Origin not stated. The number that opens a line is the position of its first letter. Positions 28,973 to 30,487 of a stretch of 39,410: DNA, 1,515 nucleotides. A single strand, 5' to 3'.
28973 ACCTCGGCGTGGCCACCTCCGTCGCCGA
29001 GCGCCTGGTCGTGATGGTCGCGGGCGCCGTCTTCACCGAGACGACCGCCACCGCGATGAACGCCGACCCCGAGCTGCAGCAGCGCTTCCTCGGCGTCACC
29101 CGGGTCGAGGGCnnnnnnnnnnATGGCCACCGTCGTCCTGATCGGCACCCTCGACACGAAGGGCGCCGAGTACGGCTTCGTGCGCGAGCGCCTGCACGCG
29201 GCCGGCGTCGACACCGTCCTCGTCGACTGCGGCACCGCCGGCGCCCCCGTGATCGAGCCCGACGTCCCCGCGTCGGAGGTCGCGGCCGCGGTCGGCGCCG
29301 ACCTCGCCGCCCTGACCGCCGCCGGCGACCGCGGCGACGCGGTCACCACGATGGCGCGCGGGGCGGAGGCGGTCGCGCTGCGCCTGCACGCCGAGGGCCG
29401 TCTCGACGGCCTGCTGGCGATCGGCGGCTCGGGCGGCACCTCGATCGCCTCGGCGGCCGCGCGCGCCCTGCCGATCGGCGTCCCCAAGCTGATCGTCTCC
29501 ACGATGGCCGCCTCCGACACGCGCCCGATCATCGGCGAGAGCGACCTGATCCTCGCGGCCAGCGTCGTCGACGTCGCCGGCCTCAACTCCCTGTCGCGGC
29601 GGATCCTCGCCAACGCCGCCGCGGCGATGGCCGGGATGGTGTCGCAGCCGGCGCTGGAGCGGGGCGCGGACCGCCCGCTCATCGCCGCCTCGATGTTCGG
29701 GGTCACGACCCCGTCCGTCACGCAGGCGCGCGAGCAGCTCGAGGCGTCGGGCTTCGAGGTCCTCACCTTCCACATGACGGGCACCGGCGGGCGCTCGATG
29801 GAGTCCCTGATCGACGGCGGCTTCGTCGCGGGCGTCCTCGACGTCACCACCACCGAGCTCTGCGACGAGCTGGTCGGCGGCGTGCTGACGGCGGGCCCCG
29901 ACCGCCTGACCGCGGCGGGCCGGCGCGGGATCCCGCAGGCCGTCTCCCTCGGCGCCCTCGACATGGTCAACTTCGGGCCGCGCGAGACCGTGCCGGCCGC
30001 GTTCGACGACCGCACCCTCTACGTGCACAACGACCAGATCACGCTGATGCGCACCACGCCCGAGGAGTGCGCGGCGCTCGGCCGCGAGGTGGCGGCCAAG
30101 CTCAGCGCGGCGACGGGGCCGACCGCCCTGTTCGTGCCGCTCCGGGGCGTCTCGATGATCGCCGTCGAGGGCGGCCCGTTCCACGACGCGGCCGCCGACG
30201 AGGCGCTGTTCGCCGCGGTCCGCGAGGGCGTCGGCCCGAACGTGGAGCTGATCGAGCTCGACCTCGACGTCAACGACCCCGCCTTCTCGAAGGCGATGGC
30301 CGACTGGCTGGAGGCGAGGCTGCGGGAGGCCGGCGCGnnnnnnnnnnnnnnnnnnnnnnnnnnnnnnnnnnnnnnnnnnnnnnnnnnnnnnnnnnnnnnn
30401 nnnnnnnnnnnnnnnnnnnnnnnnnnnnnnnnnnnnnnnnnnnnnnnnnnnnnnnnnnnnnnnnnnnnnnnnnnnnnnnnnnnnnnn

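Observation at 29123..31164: Bacterial split Tm-1 pair (UPF0261 plus PEP-hydrolase-like TIM barrel) embedded in the regulon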

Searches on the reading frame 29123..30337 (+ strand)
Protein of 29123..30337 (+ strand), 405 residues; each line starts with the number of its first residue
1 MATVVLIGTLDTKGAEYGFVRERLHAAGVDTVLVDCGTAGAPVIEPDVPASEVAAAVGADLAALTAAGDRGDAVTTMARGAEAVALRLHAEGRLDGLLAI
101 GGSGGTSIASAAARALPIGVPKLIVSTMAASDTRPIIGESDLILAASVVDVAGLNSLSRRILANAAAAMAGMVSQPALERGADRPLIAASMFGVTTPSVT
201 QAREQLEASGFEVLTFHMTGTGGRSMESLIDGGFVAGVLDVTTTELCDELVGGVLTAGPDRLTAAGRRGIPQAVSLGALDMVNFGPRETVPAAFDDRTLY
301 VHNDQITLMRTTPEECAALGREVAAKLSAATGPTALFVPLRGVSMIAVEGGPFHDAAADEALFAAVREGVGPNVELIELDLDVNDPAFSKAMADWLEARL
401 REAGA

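Call 5: search_protein_families(library=pfam, proteins=[window:29123-30337:+], max_evalue=0.01)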
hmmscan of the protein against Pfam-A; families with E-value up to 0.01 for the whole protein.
window:29123-30337:+ (405 aa): 2 families
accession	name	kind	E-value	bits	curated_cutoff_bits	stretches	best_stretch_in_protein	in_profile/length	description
PF23189.1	UPF0261_C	-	5.8e-90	300.8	27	1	184-396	1-214/218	Uncharacterised protein family (UPF0261) C-terminal domain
PF06792.17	UPF0261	-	1.8e-60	204.4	27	1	3-175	2-173/176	Uncharacterised protein family (UPF0261) N-terminal domain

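Call 16: find_homologous_proteins(query=window:29123-30337:+, max_evalue=1e-10)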
Query window:29123-30337:+ (405 aa): 8000 proteins with E <= 1e-10 among 8000 candidates; the best 120 are listed.
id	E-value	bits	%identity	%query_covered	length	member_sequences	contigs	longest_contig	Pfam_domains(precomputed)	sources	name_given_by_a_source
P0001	3.2e-248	841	100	100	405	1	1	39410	PF23189.2,PF06792.18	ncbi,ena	-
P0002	4.0e-248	841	100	100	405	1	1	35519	PF23189.2,PF06792.18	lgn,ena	-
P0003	4.7e-248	840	100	100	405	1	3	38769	PF23189.2,PF06792.18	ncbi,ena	-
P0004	6.0e-248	840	100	100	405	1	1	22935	PF23189.2,PF06792.18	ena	-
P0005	1.7e-247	839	100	100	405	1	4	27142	PF23189.2,PF06792.18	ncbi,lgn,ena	-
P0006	1.8e-247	838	100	100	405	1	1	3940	PF23189.2,PF06792.18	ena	-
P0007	3.1e-247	838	99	100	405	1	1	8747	PF23189.2,PF06792.18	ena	-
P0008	7.2e-247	836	99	100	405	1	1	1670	PF23189.2,PF06792.18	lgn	-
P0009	2.0e-246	835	99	100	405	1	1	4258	PF23189.2,PF06792.18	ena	-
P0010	1.4e-243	826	98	100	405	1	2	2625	PF23189.2,PF06792.18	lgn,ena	-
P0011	8.9e-243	823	98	100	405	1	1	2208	PF23189.2,PF06792.18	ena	-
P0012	4.5e-241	817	97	100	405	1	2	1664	PF23189.2,PF06792.18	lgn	-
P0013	2.5e-239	812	96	100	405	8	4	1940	PF23189.2,PF06792.18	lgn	-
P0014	1.0e-237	806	96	100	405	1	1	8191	PF23189.2,PF06792.18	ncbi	ncbi:MAG: Tm-1-like ATP-binding domain-containing protein [Actinomycetota bacterium]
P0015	2.7e-215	733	86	99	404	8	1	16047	PF23189.2,PF06792.18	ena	-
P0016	3.0e-211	719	86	100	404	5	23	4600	PF23189.2,PF06792.18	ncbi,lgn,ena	-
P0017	9.2e-211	718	85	100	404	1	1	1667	PF23189.2,PF06792.18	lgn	-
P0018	9.8e-211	718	84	100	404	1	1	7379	PF23189.2,PF06792.18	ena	-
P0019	2.4e-209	713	82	100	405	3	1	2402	PF23189.2,PF06792.18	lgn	-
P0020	1.5e-201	687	81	100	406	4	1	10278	PF23189.2,PF06792.18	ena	-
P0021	1.7e-201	687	81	100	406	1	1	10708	PF23189.2,PF06792.18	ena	-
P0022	1.4e-200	684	81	100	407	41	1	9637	PF23189.2,PF06792.18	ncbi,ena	-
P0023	1.6e-200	684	81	100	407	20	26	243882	PF23189.2,PF06792.18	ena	-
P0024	9.3e-200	681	81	100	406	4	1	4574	PF23189.2,PF06792.18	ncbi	-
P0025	2.5e-199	680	80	100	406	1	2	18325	PF23189.2,PF06792.18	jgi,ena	jgi:uncharacterized protein (UPF0261 family)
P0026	8.8e-199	678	80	99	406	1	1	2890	PF23189.2,PF06792.18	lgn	-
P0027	2.0e-198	677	80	100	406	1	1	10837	PF23189.2,PF06792.18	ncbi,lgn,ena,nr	ncbi:MAG: hypothetical protein CK540_07340 [Thermoleophilia bacterium]|nr:MAG: hypothetical protein 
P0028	3.0e-198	677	80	100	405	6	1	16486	PF23189.2,PF06792.18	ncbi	-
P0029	4.2e-198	676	80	100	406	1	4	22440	PF23189.2,PF06792.18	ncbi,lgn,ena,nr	ncbi:MAG: UPF0261 family protein [Thermoleophilia bacterium]|nr:UPF0261 family protein [Thermoleophi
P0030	2.6e-196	670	80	99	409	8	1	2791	PF23189.2,PF06792.18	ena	-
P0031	4.1e-195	666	84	94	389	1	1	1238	PF23189.2,PF06792.18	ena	-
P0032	1.5e-189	648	77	98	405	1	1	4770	PF23189.2,PF06792.18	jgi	jgi:uncharacterized protein (UPF0261 family)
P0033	2.0e-189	647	76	99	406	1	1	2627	PF23189.2,PF06792.18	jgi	jgi:uncharacterized protein (UPF0261 family)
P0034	3.7e-187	640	76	98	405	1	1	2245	PF23189.2,PF06792.18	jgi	jgi:uncharacterized protein (UPF0261 family)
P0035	6.2e-187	639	76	98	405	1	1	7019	PF23189.2,PF06792.18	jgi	jgi:uncharacterized protein (UPF0261 family)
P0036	2.2e-186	637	76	98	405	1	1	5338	PF23189.2,PF06792.18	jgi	jgi:uncharacterized protein (UPF0261 family)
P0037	1.1e-182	625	76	98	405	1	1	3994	PF23189.2,PF06792.18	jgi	-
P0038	2.3e-182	624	76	98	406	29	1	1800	PF23189.2,PF06792.18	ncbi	-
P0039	5.3e-182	623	75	99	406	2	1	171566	PF23189.2,PF06792.18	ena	-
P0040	2.3e-181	621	77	99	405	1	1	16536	PF23189.2,PF06792.18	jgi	jgi:uncharacterized protein (UPF0261 family)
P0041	4.4e-179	613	75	98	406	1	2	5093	PF23189.2,PF06792.18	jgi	jgi:uncharacterized protein (UPF0261 family)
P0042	4.5e-178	610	74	98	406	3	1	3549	PF23189.2,PF06792.18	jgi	jgi:uncharacterized protein (UPF0261 family)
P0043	1.6e-177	608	74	98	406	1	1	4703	PF23189.2,PF06792.18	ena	-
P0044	1.8e-177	608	74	99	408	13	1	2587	PF23189.2,PF06792.18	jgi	jgi:uncharacterized protein (UPF0261 family)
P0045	2.2e-177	608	74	98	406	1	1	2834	PF23189.2,PF06792.18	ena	-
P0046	2.9e-177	607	74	98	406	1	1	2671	PF23189.2,PF06792.18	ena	-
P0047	6.9e-177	606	75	98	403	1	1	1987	PF23189.2,PF06792.18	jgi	jgi:uncharacterized protein (UPF0261 family)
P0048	1.5e-176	605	74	98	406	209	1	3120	PF23189.2,PF06792.18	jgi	jgi:uncharacterized protein (UPF0261 family)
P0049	7.8e-174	596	73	98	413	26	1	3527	PF23189.2,PF06792.18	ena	-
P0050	4.5e-171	587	72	98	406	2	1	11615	PF23189.2,PF06792.18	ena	-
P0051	1.3e-170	586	69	100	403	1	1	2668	PF23189.2,PF06792.18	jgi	jgi:uncharacterized protein (UPF0261 family)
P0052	2.4e-170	585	69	100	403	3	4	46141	PF23189.2,PF06792.18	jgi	jgi:uncharacterized protein (UPF0261 family)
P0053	1.1e-169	583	69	100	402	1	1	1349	PF23189.2,PF06792.18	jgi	jgi:uncharacterized protein (UPF0261 family)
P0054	1.2e-169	582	69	100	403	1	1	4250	PF23189.2,PF06792.18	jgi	jgi:uncharacterized protein (UPF0261 family)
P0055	1.3e-168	579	71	98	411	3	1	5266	PF23189.2,PF06792.18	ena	-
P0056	1.9e-168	578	70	100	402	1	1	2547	PF23189.2,PF06792.18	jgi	jgi:uncharacterized protein (UPF0261 family)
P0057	2.0e-168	578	69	99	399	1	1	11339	PF23189.2,PF06792.18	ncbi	-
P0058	2.1e-168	578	69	99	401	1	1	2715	PF23189.2,PF06792.18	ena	-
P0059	2.3e-168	578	70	98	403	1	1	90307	PF23189.2,PF06792.18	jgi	jgi:uncharacterized protein (UPF0261 family)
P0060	4.7e-168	577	69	99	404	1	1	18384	PF23189.2,PF06792.18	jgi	jgi:uncharacterized protein (UPF0261 family)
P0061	5.3e-168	577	69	99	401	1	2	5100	PF23189.2,PF06792.18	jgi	jgi:uncharacterized protein (UPF0261 family)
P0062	7.0e-168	577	69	98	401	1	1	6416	PF23189.2,PF06792.18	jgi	jgi:uncharacterized protein (UPF0261 family)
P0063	7.2e-168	577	68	100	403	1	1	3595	PF23189.2,PF06792.18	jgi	jgi:uncharacterized protein (UPF0261 family)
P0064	1.2e-167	576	73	98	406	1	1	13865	PF23189.2,PF06792.18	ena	-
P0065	1.3e-167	576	69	99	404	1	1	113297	PF23189.2,PF06792.18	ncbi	ncbi:MAG: Tm-1-like ATP-binding domain-containing protein [Verrucomicrobiota bacterium]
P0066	1.3e-167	576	69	100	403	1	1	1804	PF23189.2,PF06792.18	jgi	jgi:uncharacterized protein (UPF0261 family)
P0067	1.4e-167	576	68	99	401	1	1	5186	PF23189.2,PF06792.18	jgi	-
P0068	1.6e-167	575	69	100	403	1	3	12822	PF23189.2,PF06792.18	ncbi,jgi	ncbi:MAG TPA: Tm-1-like ATP-binding domain-containing protein [Gaiellaceae bacterium]|jgi:uncharacte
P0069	1.6e-167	575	69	100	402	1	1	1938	PF23189.2,PF06792.18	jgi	jgi:uncharacterized protein (UPF0261 family)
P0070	1.6e-167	575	70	98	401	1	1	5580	PF23189.2,PF06792.18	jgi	jgi:uncharacterized protein (UPF0261 family)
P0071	1.7e-167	575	69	99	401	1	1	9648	PF23189.2,PF06792.18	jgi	jgi:uncharacterized protein (UPF0261 family)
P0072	2.1e-167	575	69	98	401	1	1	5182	PF23189.2,PF06792.18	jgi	jgi:uncharacterized protein (UPF0261 family)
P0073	2.4e-167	575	70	99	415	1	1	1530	PF23189.2,PF06792.18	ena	-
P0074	3.0e-167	575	70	95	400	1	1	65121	PF23189.2,PF06792.18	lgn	-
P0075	3.6e-167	574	69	99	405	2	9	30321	PF23189.2,PF06792.18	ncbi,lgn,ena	ncbi:MAG TPA: Tm-1-like ATP-binding domain-containing protein [Egibacteraceae bacterium]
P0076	3.8e-167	574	68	100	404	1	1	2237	PF23189.2,PF06792.18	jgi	jgi:uncharacterized protein (UPF0261 family)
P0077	7.4e-167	573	68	100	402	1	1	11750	PF23189.2,PF06792.18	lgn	-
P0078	7.7e-167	573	68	100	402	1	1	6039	PF23189.2,PF06792.18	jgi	jgi:uncharacterized protein (UPF0261 family)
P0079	8.7e-167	573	69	98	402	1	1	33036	PF23189.2,PF06792.18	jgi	jgi:uncharacterized protein (UPF0261 family)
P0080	9.1e-167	573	69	99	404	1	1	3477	PF23189.2,PF06792.18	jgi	jgi:uncharacterized protein (UPF0261 family)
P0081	9.4e-167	573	68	100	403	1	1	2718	PF23189.2,PF06792.18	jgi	jgi:uncharacterized protein (UPF0261 family)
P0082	9.7e-167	573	68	100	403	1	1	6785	PF23189.2,PF06792.18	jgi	jgi:uncharacterized protein (UPF0261 family)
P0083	1.2e-166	573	70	98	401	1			PF23189.2,PF06792.18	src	-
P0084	1.7e-166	572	70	98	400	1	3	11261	PF23189.2,PF06792.18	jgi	jgi:uncharacterized protein (UPF0261 family)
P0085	2.1e-166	572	70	98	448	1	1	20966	PF23189.2,PF06792.18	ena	-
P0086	2.2e-166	572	68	100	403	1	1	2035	PF23189.2,PF06792.18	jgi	jgi:uncharacterized protein (UPF0261 family)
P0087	3.2e-166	571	69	98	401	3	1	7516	PF23189.2,PF06792.18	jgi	jgi:uncharacterized protein (UPF0261 family)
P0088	3.4e-166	571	70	98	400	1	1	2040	PF23189.2,PF06792.18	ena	-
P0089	4.3e-166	571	69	98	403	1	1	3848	PF23189.2,PF06792.18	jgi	jgi:uncharacterized protein (UPF0261 family)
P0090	8.5e-166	570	68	100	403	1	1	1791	PF23189.2,PF06792.18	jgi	jgi:uncharacterized protein (UPF0261 family)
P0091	8.6e-166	570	69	99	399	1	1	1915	PF23189.2,PF06792.18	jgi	jgi:uncharacterized protein (UPF0261 family)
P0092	9.0e-166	570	68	100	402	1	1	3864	PF23189.2,PF06792.18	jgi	jgi:uncharacterized protein (UPF0261 family)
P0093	9.4e-166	570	69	99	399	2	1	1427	PF23189.2,PF06792.18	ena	-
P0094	1.0e-165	569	68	100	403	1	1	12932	PF23189.2,PF06792.18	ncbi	-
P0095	1.2e-165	569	68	100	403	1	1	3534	PF23189.2,PF06792.18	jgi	jgi:uncharacterized protein (UPF0261 family)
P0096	1.2e-165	569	69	99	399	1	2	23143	PF23189.2,PF06792.18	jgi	jgi:uncharacterized protein (UPF0261 family)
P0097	1.3e-165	569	69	99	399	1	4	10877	PF23189.2,PF06792.18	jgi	jgi:uncharacterized protein (UPF0261 family)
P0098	1.3e-165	569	68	99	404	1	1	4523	PF23189.2,PF06792.18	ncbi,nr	ncbi:MAG TPA: Tm-1-like ATP-binding domain-containing protein [Actinomycetota bacterium]|nr:Tm-1-lik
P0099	1.4e-165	569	69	98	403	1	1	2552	PF23189.2,PF06792.18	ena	-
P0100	1.5e-165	569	67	100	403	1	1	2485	PF23189.2,PF06792.18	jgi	-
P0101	1.7e-165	569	68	99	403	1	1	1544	PF23189.2,PF06792.18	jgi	jgi:uncharacterized protein (UPF0261 family)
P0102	2.2e-165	568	68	100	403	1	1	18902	PF23189.2,PF06792.18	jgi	-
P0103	2.5e-165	568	68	99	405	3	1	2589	PF23189.2,PF06792.18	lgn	-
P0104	2.7e-165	568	68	98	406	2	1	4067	PF23189.2,PF06792.18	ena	-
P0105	2.8e-165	568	69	99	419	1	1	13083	PF23189.2,PF06792.18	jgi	jgi:uncharacterized protein (UPF0261 family)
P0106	2.9e-165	568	69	98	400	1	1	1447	PF23189.2,PF06792.18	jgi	jgi:uncharacterized protein (UPF0261 family)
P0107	3.1e-165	568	69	99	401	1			PF23189.2,PF06792.18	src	-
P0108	3.2e-165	568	68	98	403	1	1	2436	PF23189.2,PF06792.18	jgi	jgi:uncharacterized protein (UPF0261 family)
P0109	3.6e-165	568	68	100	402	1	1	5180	PF23189.2,PF06792.18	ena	-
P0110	4.4e-165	567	68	98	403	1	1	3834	PF23189.2,PF06792.18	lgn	-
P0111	4.6e-165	567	68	100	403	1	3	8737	PF23189.2,PF06792.18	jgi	jgi:uncharacterized protein (UPF0261 family)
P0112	4.8e-165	567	68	99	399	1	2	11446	PF23189.2,PF06792.18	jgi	jgi:uncharacterized protein (UPF0261 family)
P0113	5.1e-165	567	68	99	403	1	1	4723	PF23189.2,PF06792.18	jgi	jgi:uncharacterized protein (UPF0261 family)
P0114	5.9e-165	567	71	99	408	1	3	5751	PF23189.2,PF06792.18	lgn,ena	-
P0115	6.1e-165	567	67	99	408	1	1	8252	PF23189.2,PF06792.18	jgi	jgi:uncharacterized protein (UPF0261 family)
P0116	6.1e-165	567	69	99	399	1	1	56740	PF23189.2,PF06792.18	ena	-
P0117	6.9e-165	567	68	99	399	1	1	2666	PF23189.2,PF06792.18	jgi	jgi:uncharacterized protein (UPF0261 family)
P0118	7.0e-165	567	68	99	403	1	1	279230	PF23189.2,PF06792.18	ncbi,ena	-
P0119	7.8e-165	567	69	99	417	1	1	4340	PF23189.2,PF06792.18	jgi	jgi:uncharacterized protein (UPF0261 family)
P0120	7.9e-165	567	68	99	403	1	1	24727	PF23189.2,PF06792.18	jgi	jgi:uncharacterized protein (UPF0261 family)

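Call 17: find_encoding_contigs(protein=P0023, flank=10000, max_places=2)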
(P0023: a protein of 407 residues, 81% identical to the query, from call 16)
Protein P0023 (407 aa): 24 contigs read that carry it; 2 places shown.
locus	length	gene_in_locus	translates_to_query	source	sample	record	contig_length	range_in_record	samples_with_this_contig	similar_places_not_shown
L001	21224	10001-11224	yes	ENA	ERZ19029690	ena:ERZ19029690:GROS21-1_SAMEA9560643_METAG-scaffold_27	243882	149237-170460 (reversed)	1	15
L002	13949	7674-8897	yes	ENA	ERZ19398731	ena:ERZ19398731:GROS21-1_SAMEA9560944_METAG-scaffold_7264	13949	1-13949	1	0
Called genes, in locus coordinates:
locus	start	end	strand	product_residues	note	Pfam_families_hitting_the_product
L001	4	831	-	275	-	PF01145:Band_7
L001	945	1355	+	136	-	PF00472:RF-1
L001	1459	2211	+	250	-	PF00106:adh_short, PF08659:KR, PF13561:adh_short_C2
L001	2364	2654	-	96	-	PF03992:ABM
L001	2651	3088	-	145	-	PF01042:Ribonuc_L-PSP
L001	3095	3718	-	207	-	PF00857:Isochorismatase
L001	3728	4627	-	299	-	PF08450:SGL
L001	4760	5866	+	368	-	PF02653:BPD_transp_2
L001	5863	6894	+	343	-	PF02653:BPD_transp_2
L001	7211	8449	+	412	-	PF13458:Peripla_BP_6, PF13433:Peripla_BP_5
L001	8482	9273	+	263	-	PF00005:ABC_tran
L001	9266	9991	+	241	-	PF00005:ABC_tran, PF13304:AAA_21 (faint)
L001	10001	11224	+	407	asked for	PF06792:UPF0261, PF23189:UPF0261_C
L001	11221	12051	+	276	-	PF09370:PEP_hydrolase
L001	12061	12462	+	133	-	PF07883:Cupin_2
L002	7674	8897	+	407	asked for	PF06792:UPF0261, PF23189:UPF0261_C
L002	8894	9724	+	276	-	PF09370:PEP_hydrolase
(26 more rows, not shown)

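Call 18: find_encoding_contigs(protein=P0065, flank=10000, max_places=1)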
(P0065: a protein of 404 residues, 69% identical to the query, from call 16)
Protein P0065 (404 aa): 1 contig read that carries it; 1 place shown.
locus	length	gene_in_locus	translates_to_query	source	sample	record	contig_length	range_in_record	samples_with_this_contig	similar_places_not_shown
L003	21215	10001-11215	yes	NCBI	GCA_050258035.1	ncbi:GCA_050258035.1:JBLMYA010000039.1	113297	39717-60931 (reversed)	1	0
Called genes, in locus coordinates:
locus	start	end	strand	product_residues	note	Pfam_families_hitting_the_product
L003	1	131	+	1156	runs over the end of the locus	PF00486:Trans_reg_C, PF03704:BTAD, PF13424:TPR_12 (faint), PF07719:TPR_2 (faint), PF13191:AAA_16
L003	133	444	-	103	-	-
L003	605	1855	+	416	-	PF00561:Abhydrolase_1 (faint), PF00211:Guanylate_cyc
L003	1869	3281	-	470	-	PF09861:Lar_N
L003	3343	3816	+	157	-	PF00903:Glyoxalase, PF13669:Glyoxalase_4 (weak), PF18029:Glyoxalase_6 (weak)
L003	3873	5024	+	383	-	PF02653:BPD_transp_2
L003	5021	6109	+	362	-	PF02653:BPD_transp_2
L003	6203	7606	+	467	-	PF13458:Peripla_BP_6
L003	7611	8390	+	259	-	PF00005:ABC_tran, PF12399:BCA_ABC_TP_C (weak)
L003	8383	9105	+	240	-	PF00005:ABC_tran, PF13304:AAA_21 (faint)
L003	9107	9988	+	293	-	PF26549:Tricorn_N, PF00930:DPPIV_N (faint), PF25174:Beta-prop_THOC3 (faint), PF07676:PD40 (weak), PF26549:Tricorn_N, PF26550:Tricorn_2nd, PF07676:PD40 (weak)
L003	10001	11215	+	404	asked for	PF06792:UPF0261, PF23189:UPF0261_C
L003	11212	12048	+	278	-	PF09370:PEP_hydrolase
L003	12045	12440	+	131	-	PF07883:Cupin_2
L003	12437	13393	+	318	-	PF08240:ADH_N, PF00107:ADH_zinc_N, PF13602:ADH_zinc_N_2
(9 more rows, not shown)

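Call 19: find_encoding_contigs(protein=P0118, flank=10000, max_places=1)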
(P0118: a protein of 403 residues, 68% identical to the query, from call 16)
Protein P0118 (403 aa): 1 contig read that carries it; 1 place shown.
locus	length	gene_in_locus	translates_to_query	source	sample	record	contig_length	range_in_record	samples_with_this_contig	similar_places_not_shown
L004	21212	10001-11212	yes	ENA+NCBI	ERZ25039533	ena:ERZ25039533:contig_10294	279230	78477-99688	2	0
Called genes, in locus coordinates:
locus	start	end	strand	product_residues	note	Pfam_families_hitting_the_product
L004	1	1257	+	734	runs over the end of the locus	PF00486:Trans_reg_C, PF03704:BTAD, PF13191:AAA_16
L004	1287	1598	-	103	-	-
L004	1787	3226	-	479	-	PF09861:Lar_N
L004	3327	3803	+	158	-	PF00903:Glyoxalase, PF18029:Glyoxalase_6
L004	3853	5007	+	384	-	PF02653:BPD_transp_2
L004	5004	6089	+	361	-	PF02653:BPD_transp_2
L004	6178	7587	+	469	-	PF13458:Peripla_BP_6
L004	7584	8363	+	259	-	PF00005:ABC_tran, PF12399:BCA_ABC_TP_C (weak)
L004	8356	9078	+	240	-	PF00005:ABC_tran, PF13304:AAA_21 (faint)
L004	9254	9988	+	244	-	PF26549:Tricorn_N, PF07676:PD40, PF26550:Tricorn_2nd, PF07676:PD40, PF26549:Tricorn_N, PF26550:Tricorn_2nd, PF26549:Tricorn_N, PF07676:PD40 (weak), +4 more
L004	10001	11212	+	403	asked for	PF06792:UPF0261, PF23189:UPF0261_C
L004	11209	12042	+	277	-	PF09370:PEP_hydrolase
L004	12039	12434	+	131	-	PF07883:Cupin_2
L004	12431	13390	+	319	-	PF08240:ADH_N, PF00107:ADH_zinc_N, PF13602:ADH_zinc_N_2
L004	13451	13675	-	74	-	PF00881:Nitroreductase (faint)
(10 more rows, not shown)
